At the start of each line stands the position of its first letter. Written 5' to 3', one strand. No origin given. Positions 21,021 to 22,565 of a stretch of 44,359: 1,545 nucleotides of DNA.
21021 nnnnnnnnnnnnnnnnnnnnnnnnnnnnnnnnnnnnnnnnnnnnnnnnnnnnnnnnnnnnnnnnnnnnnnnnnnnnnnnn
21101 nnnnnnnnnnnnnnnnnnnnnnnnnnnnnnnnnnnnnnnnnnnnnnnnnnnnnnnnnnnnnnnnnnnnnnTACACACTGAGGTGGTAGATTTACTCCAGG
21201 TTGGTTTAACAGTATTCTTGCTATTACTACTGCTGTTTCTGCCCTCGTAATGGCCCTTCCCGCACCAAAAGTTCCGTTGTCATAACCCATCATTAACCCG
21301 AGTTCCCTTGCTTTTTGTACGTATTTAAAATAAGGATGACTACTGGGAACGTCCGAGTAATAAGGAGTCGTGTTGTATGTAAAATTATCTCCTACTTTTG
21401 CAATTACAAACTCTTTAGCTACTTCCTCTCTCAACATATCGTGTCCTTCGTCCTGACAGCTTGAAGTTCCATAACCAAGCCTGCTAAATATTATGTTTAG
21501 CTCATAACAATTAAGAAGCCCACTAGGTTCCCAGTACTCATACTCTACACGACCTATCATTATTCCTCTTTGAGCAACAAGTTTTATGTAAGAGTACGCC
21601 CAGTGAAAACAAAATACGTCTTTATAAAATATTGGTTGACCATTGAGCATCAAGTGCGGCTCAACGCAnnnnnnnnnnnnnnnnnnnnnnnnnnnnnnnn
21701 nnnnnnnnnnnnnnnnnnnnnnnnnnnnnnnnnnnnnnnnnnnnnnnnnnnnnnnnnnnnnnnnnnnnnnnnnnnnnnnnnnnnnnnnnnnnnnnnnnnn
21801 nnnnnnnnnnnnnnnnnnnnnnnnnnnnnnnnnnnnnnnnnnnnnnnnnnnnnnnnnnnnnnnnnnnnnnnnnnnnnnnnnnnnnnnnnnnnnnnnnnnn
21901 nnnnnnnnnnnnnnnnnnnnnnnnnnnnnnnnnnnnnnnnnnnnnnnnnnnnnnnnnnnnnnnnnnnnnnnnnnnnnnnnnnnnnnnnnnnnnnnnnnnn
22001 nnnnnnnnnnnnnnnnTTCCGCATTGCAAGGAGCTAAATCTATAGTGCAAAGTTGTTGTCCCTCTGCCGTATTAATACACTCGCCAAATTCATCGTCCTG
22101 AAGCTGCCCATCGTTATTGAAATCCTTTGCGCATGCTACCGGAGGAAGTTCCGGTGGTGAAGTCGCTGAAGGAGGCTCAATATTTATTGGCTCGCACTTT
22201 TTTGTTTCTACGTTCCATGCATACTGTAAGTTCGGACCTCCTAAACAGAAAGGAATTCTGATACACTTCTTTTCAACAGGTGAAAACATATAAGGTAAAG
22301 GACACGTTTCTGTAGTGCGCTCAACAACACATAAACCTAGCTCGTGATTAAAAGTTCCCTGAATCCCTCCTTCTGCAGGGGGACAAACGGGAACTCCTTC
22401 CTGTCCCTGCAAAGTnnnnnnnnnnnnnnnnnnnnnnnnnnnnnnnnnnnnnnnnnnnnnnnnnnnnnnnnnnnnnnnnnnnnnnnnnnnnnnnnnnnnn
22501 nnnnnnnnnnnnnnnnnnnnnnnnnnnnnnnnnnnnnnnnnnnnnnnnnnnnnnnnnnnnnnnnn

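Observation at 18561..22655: TraN doubled in size by two SLH domains and alternating Cys modules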

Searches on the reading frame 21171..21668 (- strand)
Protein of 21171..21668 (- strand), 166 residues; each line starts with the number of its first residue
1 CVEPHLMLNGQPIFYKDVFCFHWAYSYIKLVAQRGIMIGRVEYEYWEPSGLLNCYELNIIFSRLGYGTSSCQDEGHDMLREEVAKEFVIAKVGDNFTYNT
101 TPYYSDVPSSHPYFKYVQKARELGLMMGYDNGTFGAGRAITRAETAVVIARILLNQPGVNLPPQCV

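Call 51: find_homologous_proteins(query=A2, max_evalue=0.1)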
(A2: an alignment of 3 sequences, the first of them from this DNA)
Query A2 (3 sequences) (146 aa, profile of the alignment): 72 proteins with E <= 0.1 among 3085 candidates.
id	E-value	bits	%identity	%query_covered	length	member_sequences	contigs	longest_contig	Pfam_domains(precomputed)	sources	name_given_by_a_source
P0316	1.7e-53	198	32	97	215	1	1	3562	PF00395.26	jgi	jgi:hypothetical protein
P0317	4.4e-52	194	33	97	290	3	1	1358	PF07603.18,PF00395.26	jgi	jgi:hypothetical protein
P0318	3.4e-47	178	32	97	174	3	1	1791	PF00395.26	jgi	jgi:hypothetical protein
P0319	1.3e-45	173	33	96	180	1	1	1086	PF00395.26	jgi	jgi:hypothetical protein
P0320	2.1e-42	162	30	97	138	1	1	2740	PF00395.26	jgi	jgi:hypothetical protein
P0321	3.9e-40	155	33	94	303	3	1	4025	PF05593.20,PF00395.26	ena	-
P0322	4.6e-37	145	35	73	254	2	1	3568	PF05593.20,PF00395.26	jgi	jgi:YD repeat-containing protein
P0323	5.0e-37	145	38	56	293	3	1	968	PF00395.26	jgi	-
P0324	2.6e-36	143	47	58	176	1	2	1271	PF00395.26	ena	-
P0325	1.2e-35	141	34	94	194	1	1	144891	PF00395.26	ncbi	ncbi:MAG: S-layer homology domain-containing protein [Thermodesulfovibrionales bacterium]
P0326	1.1e-34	137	43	53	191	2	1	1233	PF00395.26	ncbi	-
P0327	4.3e-34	135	55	42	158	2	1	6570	PF00395.26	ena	-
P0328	3.8e-33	132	30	99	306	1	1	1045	PF00395.26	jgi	jgi:hypothetical protein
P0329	6.0e-33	132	49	51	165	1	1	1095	PF00395.26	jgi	jgi:hypothetical protein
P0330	3.1e-32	129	40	58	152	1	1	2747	PF00395.26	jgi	jgi:S-layer homology domain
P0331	1.3e-31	127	44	51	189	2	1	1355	PF00395.26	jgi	jgi:hypothetical protein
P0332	1.8e-31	127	35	68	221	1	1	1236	PF00395.26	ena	-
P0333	6.4e-31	125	43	53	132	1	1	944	PF00395.26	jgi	jgi:hypothetical protein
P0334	2.4e-30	123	39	51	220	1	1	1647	PF00395.26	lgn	-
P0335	1.5e-29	121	43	51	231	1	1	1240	PF00395.26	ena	-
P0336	2.4e-28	117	27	96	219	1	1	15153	PF00395.26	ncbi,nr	ncbi:MAG: S-layer homology domain-containing protein [Nitrospirales bacterium]|nr:S-layer homology d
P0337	9.1e-28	115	42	48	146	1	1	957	PF00395.26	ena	-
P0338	2.8e-27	113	36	47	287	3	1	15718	PF18998.7,PF18602.7,PF00395.26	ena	-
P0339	3.1e-27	113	27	97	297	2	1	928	PF00395.26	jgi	jgi:hypothetical protein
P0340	4.9e-25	106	29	94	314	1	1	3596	PF19190.7,PF13004.14,PF00395.26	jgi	jgi:hypothetical protein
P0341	3.0e-24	104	45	53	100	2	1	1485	PF00395.26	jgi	jgi:hypothetical protein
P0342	8.9e-24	102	46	54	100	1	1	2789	PF00395.26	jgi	jgi:hypothetical protein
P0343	9.3e-24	102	28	99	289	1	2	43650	PF00395.26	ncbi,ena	-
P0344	1.1e-22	98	45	42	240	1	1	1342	PF00395.26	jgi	-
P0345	3.5e-22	97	24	94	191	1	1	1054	PF00395.26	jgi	jgi:hypothetical protein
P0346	2.8e-20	91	30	75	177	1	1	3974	PF00395.26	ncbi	-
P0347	1.4e-18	85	32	58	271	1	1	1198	PF00395.26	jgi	jgi:murein DD-endopeptidase MepM/ murein hydrolase activator NlpD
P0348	3.3e-18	84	44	37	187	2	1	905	PF00395.26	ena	-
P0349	2.2e-17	81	43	29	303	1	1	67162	PF00395.26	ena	-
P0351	5.5e-17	80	40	55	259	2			PF19190.7,PF13004.14,PF00395.26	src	-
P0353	7.8e-16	76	37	55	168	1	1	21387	PF00395.26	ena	-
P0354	3.7e-15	74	35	58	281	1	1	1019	PF00395.26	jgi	jgi:hypothetical protein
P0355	5.4e-15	74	37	58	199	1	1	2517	PF00395.26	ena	-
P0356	1.2e-14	72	35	48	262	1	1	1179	PF00395.26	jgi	jgi:hypothetical protein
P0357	5.8e-14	70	38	45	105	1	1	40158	PF00395.26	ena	-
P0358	4.6e-13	67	24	97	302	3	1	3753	PF00395.26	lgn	-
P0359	1.3e-11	63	46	34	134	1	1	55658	PF00395.26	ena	-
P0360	1.5e-11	62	30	66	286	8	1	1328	PF00395.26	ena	-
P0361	6.9e-11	60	43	35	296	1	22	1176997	PF03330.25,PF00395.26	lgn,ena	-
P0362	9.7e-11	60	31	76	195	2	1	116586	PF00395.26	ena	-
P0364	6.7e-10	57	42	36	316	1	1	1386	PF00395.26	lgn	-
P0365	7.1e-10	57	46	33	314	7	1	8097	PF00395.26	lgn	-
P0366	7.6e-10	57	40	38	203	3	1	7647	PF00395.26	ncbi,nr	ncbi:MAG: S-layer homology domain-containing protein, partial [Oscillospiraceae bacterium]|nr:S-laye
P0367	1.3e-9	56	33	53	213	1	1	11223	PF19190.7,PF13004.14,PF00395.26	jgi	jgi:hypothetical protein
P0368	5.6e-8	51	35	34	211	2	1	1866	PF00395.26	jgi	-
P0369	1.2e-7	50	39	34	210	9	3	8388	PF00395.26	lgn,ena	-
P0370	1.5e-7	49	38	33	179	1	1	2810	PF00395.26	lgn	-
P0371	2.3e-7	49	22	55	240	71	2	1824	PF00395.26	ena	-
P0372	5.1e-7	48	22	55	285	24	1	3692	PF00395.26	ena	-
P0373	7.5e-7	47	38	38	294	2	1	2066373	PF07532.18,PF00395.26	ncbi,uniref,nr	ncbi:S-layer homology domain-containing protein [Bhargavaea cecembensis]|uniref:S-layer homology dom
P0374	9.4e-7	47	51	28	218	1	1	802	PF00395.26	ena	-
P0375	5.0e-6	44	38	23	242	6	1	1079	PF00395.26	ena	-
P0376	2.4e-5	42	24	55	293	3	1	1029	PF00395.26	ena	-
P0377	4.3e-5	41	40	34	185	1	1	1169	PF00395.26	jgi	jgi:hypothetical protein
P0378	5.4e-5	41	29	38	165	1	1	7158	PF00395.26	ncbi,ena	-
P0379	5.8e-5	41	37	34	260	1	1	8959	PF00395.26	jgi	-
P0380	8.3e-5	40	24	90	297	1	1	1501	PF00395.26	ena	-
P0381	2.7e-4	39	38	48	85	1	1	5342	PF00395.26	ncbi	-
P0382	3.9e-4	38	26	53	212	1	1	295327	PF00395.26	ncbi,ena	-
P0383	5.5e-4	38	31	68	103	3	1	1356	PF00395.26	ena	-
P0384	7.7e-4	37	42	27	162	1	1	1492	PF00395.26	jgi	jgi:hypothetical protein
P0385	1.0e-3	37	38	33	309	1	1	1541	PF00395.26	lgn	-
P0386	1.1e-3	37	40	32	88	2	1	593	PF00395.26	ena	-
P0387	2.0e-3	36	52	34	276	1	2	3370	PF00395.26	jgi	jgi:hypothetical protein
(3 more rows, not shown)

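Call 53: find_encoding_contigs(protein=P0325, flank=10000, max_places=2)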
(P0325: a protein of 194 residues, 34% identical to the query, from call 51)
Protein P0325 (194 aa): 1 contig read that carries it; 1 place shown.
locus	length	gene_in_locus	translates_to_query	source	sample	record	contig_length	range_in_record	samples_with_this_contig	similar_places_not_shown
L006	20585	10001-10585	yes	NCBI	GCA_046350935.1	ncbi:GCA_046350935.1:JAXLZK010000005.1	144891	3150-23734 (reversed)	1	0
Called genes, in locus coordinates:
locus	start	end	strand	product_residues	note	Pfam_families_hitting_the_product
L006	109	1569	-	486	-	PF00478:IMPDH, PF03060:NMO (weak), PF00571:CBS, PF03060:NMO, PF00977:His_biosynth (weak), PF01070:FMN_dh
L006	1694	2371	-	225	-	PF13623:SurA_N_2, PF13624:SurA_N_3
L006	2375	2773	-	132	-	PF00293:NUDIX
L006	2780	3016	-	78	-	PF17209:Hfq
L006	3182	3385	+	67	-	PF09723:Zn_ribbon_8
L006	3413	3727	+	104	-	PF02617:ClpS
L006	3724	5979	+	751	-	PF02861:Clp_N, PF00004:AAA, PF05621:TniB (weak), PF17871:AAA_lid_9, PF00004:AAA, PF07724:AAA_2, PF07728:AAA_5, PF10431:ClpB_D2-small, +8 more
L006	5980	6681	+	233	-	PF03588:Leu_Phe_trans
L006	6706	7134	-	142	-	-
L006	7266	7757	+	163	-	PF01668:SmpB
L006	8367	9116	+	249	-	PF11987:IF-2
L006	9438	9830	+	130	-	-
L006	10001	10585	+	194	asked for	PF00395:SLH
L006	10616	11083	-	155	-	-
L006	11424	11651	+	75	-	PF10262:Rdx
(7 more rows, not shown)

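Call 64: find_encoding_contigs(protein=P0336, flank=8000, max_places=2)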
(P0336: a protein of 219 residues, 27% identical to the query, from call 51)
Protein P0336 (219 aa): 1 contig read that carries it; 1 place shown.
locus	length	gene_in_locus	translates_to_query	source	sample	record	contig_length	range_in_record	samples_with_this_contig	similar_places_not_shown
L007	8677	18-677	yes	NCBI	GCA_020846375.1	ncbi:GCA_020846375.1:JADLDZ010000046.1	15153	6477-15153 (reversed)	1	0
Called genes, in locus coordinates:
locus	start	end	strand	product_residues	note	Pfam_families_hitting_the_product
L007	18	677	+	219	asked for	PF00395:SLH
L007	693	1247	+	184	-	-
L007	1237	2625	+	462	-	PF00413:Peptidase_M10, PF18998:Flg_new_2, PF00395:SLH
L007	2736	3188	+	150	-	PF04074:DUF386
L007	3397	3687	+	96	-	PF07238:PilZ (faint)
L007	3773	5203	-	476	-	PF00072:Response_reg, PF00158:Sigma54_activat, PF00493:MCM (weak), PF14532:Sigma54_activ_2, PF07728:AAA_5, PF25601:AAA_lid_14, PF02954:HTH_8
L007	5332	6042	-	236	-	-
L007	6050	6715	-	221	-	PF10741:T2SSM_b (faint)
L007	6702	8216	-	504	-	PF11104:PilM_2, PF05137:PilN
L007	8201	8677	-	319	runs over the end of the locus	PF21687:T2SSK_1st, PF12836:HHH_3 (faint), PF00633:HHH (faint), PF03934:T2SSK (weak)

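Call 66: predict_structure(alignment_id=A4)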
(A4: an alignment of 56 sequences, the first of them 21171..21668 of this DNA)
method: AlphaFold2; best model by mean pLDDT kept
length: 166 residues; sequences in the alignment: 56
mean_pLDDT: 76.4   pTM: 0.69
mean pLDDT of the five models: 76.4, 75.2, 75.0, 73.9, 73.7
residues with pLDDT >= 90: 59; 70-90: 45; 50-70: 35; < 50: 27
segments of 3 or more residues with pLDDT < 50: 55-58, 65-73, 162-166
pLDDT, mean of each block of 10 residues (from residue 1): 53 71 87 80 59 49 47 65 93 96 98 98 93 95 87 71 42
secondary structure, 60 per line:
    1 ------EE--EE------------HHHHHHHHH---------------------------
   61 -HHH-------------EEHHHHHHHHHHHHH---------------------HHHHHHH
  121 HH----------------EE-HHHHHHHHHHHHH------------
elements in order: H25-33 H80-92 H114-122 H142-154

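Call 68: fold_search(model_id=the predicted structure, library=pdb)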
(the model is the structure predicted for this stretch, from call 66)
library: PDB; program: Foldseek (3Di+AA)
matches with E <= 10: 18; with E <= 0.001: 0
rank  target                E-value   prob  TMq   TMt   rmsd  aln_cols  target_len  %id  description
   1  3pyw                  5.5e-02  0.96  0.50  0.47   7.7       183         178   14  The structure of the SLH domain from B. anthracis surface array protein at 1.8A (released 2011-04-27)
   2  6bt4                  1.9e-01  0.63  0.42  0.42   7.7       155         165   15  Crystal structure of the SLH domain of Sap from Bacillus anthracis in complex with a pyruvylated SCWP unit (released 2018-03-21)
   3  7sv5_B                3.4e-01  0.75  0.38  0.38   6.9       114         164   18  Crystal structure of SpaA-SLH/G109A in complex with 4,6-Pyr-beta-D-ManNAc-(1->4)-beta-D-GlcNAcOMe (released 2022-03-09)
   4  6cwh_C                6.5e-01  0.38  0.35  0.35   7.3       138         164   19  Crystal structure of SpaA-SLH in complex with 4,6-Pyr-beta-D-ManNAcOMe (P1) (released 2018-08-15)
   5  6cwc_B                6.9e-01  0.33  0.32  0.33   8.8       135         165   18  Crystal structure of SpaA-SLH (released 2018-08-15)
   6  6cwf_A                7.8e-01  0.41  0.41  0.41   7.6       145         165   16  Crystal structure of SpaA-SLH in complex with 4,6-Pyr-beta-D-ManNAcOMe (released 2018-08-15)
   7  7sv4                  8.3e-01  0.60  0.39  0.38   4.8       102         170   22  Crystal structure of SpaA-SLH in complex with 4,6-Pyr-beta-D-ManNAc-(1->4)-beta-D-GlcNAc-(1->3)-4,6-Pyr-beta-D-ManNAcOMe (released 2022-03-09)
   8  6cwn                  1.3e+00  0.30  0.33  0.33   6.5       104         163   21  Crystal structure of SpaA-SLH/G109A in complex with 4,6-Pyr-beta-D-ManNAcOMe (released 2018-08-15)
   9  7sv5_A                1.3e+00  0.30  0.33  0.33   6.1       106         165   21  Crystal structure of SpaA-SLH/G109A in complex with 4,6-Pyr-beta-D-ManNAc-(1->4)-beta-D-GlcNAcOMe (released 2022-03-09)
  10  6cwc_A                1.4e+00  0.41  0.40  0.41   5.4       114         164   19  Crystal structure of SpaA-SLH (released 2018-08-15)
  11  7sv3                  2.1e+00  0.33  0.38  0.37   5.5       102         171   20  Crystal structure of SpaA-SLH in complex with 4,6-Pyr-beta-D-ManNAc-(1->4)-beta-D-GlcNAcOMe (released 2022-03-09)
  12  7sv6                  2.4e+00  0.23  0.41  0.41   5.0       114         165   20  Crystal structure of SpaA-SLH/G46A/G109A in complex with 4,6-Pyr-beta-D-ManNAc-(1->4)-beta-D-GlcNAcOMe (released 2022-03-09)
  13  8a98_SX               3.6e+00  0.01  0.15  0.18  17.9       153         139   17  CRYO-EM STRUCTURE OF LEISHMANIA MAJOR 80S RIBOSOME : snoRNA MUTANT (released 2023-10-11)
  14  6qvm_A                4.0e+00  0.16  0.35  0.10   6.4        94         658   17  Undecaheme cytochrome from S-layer of Carboxydothermus ferrireducens (released 2020-03-25)
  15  8bz2_A                5.2e+00  0.06  0.19  0.33   8.0        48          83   35  Crystal structure of outer membrane attachment porin OmpM1 SLH domain (released 2023-11-08)
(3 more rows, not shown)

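Call 72: search_protein_families(library=pfam, alignment_id=A4, max_evalue=0.001)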
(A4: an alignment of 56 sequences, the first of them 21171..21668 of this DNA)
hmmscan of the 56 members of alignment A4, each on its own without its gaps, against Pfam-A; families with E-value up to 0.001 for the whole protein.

A. member 1, window:21171-21668:- (166 aa): 1 family
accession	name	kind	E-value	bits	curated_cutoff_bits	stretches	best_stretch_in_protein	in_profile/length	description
PF00395.25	SLH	-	3.6e-19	68.9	20.8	1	104-146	2-44/44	S-layer homology domain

B. families by the number of members that match (of 56 scanned): 10 families
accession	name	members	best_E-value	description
PF00395.25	SLH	55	1.2e-47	S-layer homology domain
PF13004.13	BACON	4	2.5e-07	Putative binding domain, N-terminal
PF19190.6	BACON_2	3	2.6e-07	Viral BACON domain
PF05593.20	RHS_repeat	2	4.9e-08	RHS Repeat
PF07603.17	Lcl_C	1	1.3e-26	Lcl C-terminal domain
PF03330.24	DPBB_1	1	2.9e-17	Lytic transglycolase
PF18998.6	Flg_new_2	1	1.2e-11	Divergent InlB B-repeat domain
PF18602.6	Rap1a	1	2.7e-06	Rap1a immunity proteins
PF11121.13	DUF2639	1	0.00037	Protein of unknown function (DUF2639)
PF02369.22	Big_1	1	0.00098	Bacterial Ig-like domain (group 1)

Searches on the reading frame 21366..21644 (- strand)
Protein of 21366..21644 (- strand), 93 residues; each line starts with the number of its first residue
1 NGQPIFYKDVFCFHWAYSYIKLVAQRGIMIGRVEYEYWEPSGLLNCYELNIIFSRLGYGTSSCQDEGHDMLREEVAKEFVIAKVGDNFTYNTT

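Call 39: search_protein_families(library=pfam, proteins=[window:21366-21644:-], max_evalue=10)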
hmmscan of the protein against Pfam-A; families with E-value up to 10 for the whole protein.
seq(93 aa): 1 family
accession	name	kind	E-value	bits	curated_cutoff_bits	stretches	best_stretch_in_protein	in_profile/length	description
PF00395.25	SLH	-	0.0022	18.3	20.8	1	7-32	2-27/44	S-layer homology domain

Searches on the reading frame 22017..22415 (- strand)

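Call 39: search_protein_families(library=pfam, proteins=[window:22017-22415:-], max_evalue=10)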
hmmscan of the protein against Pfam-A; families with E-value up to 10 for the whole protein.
seq(133 aa): 1 family
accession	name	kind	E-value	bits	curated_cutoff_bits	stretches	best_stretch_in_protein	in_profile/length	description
PF01607.29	CBM_14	-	0.19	12.3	22.1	1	34-52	27-45/53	Chitin binding Peritrophin-A domain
